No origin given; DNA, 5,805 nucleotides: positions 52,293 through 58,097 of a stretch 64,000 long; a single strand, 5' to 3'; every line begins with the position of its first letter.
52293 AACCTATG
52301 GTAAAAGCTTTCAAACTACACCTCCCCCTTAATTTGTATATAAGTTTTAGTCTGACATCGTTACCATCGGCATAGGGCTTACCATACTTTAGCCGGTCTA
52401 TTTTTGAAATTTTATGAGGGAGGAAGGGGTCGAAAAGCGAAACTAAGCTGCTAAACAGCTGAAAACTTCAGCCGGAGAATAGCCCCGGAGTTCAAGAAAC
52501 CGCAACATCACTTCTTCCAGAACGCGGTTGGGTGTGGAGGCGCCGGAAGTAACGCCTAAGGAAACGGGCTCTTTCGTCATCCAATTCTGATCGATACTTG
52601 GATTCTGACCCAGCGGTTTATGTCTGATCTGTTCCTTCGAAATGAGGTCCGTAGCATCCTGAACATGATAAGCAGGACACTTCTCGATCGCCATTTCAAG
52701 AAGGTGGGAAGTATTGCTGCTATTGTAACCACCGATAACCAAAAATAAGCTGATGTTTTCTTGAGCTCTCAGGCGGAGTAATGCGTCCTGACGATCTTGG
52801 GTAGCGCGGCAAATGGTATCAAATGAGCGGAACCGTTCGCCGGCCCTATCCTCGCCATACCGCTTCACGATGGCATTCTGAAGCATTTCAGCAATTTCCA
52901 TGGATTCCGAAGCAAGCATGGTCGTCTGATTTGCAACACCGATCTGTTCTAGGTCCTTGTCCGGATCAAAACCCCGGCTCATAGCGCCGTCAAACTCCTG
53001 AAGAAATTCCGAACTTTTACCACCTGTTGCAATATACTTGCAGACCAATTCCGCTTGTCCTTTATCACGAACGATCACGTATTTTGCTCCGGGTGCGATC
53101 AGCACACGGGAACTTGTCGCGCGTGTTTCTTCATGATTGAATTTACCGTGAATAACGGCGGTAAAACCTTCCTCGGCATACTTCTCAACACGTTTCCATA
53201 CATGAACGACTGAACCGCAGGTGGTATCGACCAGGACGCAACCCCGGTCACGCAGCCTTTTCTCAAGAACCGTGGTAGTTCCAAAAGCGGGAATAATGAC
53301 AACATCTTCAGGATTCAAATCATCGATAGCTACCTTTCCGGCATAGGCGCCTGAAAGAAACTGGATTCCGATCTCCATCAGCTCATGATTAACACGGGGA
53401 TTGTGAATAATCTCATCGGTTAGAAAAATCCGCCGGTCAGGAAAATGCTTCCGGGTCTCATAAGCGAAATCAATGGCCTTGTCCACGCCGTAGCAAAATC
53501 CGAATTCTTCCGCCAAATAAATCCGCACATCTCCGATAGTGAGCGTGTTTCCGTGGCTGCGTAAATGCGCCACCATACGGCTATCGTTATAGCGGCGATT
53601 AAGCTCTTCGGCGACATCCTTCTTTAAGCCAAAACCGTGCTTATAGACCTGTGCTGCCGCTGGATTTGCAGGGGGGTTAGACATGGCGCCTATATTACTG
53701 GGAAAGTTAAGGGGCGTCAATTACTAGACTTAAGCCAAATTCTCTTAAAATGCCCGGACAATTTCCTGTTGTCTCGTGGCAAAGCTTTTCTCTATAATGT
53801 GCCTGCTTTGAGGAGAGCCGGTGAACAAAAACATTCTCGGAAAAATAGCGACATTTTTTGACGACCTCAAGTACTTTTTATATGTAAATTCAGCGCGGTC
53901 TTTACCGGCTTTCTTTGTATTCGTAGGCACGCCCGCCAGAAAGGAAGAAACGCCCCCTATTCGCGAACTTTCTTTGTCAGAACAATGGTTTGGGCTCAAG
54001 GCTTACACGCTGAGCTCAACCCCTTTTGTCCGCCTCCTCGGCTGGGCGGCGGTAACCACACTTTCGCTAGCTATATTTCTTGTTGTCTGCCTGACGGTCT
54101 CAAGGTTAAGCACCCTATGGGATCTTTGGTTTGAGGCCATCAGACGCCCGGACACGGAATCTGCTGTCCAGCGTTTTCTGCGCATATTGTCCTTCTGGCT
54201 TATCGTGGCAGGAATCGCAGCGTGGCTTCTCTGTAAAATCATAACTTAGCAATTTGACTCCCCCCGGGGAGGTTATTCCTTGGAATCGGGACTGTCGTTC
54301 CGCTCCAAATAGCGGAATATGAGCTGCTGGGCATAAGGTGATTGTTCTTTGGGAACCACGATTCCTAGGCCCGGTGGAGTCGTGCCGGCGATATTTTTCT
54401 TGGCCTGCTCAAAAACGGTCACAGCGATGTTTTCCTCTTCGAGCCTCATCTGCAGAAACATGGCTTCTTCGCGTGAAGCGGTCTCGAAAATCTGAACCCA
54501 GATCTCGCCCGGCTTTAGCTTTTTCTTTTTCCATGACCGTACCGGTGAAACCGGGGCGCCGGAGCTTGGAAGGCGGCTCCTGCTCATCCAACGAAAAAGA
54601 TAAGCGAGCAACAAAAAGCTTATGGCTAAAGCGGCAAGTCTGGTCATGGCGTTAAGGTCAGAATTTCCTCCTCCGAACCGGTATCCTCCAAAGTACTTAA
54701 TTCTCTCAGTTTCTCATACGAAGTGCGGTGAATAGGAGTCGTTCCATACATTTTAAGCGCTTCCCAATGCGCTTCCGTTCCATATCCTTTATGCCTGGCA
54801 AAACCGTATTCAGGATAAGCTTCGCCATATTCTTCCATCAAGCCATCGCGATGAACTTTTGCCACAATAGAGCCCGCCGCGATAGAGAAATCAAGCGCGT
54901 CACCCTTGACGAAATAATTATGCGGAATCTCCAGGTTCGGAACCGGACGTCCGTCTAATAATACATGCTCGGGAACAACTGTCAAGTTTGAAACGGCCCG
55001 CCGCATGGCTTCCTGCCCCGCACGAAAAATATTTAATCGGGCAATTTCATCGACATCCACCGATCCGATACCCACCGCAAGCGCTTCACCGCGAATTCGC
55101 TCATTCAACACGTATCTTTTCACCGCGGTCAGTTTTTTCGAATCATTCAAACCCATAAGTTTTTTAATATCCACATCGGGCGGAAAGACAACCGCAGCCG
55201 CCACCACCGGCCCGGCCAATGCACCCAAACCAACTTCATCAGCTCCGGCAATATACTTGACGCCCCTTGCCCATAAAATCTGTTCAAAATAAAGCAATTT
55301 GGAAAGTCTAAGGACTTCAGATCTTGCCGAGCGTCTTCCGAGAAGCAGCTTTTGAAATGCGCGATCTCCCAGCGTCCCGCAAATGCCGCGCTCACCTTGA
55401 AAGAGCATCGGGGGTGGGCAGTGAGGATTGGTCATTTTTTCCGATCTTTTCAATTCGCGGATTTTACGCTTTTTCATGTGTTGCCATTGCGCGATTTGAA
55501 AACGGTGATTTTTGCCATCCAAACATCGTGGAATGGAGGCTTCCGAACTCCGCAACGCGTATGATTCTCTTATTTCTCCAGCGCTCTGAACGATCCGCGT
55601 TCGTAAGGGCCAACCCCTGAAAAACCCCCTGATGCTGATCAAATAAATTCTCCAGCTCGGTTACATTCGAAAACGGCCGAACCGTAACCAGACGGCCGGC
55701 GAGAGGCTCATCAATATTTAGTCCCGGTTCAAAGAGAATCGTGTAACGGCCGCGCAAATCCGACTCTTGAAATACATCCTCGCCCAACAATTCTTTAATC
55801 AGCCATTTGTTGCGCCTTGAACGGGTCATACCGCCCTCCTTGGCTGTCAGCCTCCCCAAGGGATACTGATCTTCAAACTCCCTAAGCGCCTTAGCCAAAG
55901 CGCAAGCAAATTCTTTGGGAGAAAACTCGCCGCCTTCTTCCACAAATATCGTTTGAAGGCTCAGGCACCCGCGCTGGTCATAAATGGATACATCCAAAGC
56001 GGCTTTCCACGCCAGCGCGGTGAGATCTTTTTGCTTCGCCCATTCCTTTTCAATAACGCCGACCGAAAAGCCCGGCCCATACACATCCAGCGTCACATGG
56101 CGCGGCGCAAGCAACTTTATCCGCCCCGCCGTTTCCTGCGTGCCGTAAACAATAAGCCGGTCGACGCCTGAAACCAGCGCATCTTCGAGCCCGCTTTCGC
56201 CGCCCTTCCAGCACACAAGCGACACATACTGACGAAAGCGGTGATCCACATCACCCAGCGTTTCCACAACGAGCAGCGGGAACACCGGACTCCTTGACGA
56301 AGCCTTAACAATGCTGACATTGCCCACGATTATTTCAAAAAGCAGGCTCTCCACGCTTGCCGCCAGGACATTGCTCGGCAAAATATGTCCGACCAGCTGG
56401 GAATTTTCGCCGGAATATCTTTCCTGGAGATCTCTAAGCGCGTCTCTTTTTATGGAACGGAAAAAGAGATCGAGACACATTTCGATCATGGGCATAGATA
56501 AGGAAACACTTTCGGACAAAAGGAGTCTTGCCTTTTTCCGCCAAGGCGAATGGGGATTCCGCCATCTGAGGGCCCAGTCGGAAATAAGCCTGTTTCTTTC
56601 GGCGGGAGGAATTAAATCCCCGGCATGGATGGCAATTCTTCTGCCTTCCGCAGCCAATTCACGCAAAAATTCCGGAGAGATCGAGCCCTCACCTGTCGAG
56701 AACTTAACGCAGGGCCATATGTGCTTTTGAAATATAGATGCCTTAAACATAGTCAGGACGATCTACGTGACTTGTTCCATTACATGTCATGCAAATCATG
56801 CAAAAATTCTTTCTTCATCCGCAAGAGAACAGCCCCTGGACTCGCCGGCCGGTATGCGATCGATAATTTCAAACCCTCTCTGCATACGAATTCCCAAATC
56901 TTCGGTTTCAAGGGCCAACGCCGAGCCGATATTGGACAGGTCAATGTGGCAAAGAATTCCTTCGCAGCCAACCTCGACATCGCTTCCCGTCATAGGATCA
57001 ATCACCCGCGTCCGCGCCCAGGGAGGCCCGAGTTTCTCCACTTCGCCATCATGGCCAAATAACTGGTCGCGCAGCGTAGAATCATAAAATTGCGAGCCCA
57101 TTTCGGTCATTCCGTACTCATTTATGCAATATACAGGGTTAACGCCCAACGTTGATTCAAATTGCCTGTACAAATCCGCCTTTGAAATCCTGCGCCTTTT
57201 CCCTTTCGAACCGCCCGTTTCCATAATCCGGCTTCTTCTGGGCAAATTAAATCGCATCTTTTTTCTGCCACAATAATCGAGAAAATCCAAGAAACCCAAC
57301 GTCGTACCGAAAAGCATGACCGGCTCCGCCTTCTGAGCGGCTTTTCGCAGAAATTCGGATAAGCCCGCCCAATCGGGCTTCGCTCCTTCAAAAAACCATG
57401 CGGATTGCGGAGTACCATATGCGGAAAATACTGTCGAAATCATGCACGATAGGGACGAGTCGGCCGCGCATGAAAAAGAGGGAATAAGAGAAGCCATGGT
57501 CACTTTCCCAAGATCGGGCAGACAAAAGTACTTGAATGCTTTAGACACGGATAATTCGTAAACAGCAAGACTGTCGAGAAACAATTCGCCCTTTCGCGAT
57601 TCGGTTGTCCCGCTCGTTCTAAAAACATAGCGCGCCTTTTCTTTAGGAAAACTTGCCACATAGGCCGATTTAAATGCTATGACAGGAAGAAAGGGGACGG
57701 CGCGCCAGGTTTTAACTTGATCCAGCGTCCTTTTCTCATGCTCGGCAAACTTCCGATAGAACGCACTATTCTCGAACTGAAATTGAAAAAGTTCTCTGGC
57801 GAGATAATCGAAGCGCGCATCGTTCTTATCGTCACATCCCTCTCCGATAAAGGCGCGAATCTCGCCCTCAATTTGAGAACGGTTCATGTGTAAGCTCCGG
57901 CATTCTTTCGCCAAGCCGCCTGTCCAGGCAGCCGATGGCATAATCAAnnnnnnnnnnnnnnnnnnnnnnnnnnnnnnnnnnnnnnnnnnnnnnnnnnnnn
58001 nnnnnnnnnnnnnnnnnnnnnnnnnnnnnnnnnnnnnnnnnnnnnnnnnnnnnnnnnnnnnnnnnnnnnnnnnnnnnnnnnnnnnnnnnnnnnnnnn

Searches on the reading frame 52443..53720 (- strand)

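Call 53: search_protein_families(library=pfam, proteins=[window:52443-53720:-], max_evalue=0.00001)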
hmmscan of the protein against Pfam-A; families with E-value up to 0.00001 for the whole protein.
window:52443-53720:- (425 aa): 1 family
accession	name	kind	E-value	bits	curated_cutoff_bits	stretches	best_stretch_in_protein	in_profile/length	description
PF02401.23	LYTB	-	4.6e-66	223.3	24.5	1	67-405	1-263/267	LytB protein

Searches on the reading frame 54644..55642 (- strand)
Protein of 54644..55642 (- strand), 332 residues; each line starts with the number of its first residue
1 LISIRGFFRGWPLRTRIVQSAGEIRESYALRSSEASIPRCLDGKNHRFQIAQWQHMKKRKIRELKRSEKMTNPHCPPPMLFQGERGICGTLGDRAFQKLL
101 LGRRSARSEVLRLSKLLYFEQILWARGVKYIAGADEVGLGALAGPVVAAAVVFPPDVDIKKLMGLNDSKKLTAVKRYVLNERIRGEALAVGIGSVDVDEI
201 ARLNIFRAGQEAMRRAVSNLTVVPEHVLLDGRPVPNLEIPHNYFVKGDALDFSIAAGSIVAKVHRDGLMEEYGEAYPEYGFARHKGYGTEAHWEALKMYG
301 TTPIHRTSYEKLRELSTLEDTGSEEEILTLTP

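Call 53: search_protein_families(library=pfam, proteins=[window:54644-55642:-], max_evalue=0.00001)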
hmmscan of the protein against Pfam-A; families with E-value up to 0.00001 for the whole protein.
window:54644-55642:- (332 aa): 1 family
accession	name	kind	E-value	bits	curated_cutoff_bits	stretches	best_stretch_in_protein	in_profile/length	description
PF01351.25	RNase_HII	-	2.6e-35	122.6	25.8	1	132-310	1-197/199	Ribonuclease HII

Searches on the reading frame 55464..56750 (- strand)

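Call 53: search_protein_families(library=pfam, proteins=[window:55464-56750:-], max_evalue=0.00001)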
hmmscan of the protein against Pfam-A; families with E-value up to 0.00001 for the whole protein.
window:55464-56750:- (428 aa): 1 family
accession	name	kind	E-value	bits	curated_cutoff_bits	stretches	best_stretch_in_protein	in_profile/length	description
PF05893.19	LuxC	-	2.8e-42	145.5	21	1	118-412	90-387/401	Acyl-CoA reductase (LuxC)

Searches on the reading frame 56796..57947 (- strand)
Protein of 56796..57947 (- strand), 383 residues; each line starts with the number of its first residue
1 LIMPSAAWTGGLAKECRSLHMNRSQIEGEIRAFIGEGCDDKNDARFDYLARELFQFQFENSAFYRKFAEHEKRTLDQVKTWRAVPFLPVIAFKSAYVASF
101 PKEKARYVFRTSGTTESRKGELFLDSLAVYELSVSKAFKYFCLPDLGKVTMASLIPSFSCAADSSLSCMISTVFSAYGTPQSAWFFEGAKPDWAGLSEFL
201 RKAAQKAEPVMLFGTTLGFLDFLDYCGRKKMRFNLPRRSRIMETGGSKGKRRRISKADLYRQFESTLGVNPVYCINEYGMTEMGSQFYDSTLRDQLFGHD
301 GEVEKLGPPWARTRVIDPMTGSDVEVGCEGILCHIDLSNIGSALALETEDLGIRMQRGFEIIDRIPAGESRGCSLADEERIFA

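Call 53: search_protein_families(library=pfam, proteins=[window:56796-57947:-], max_evalue=0.00001)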
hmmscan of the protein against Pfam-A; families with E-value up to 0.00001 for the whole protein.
window:56796-57947:- (383 aa): 1 family
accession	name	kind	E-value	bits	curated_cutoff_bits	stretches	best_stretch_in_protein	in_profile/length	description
PF04443.18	LuxE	-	3.7e-12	46.3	24.9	1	48-376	41-385/391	Acyl-protein synthetase, LuxE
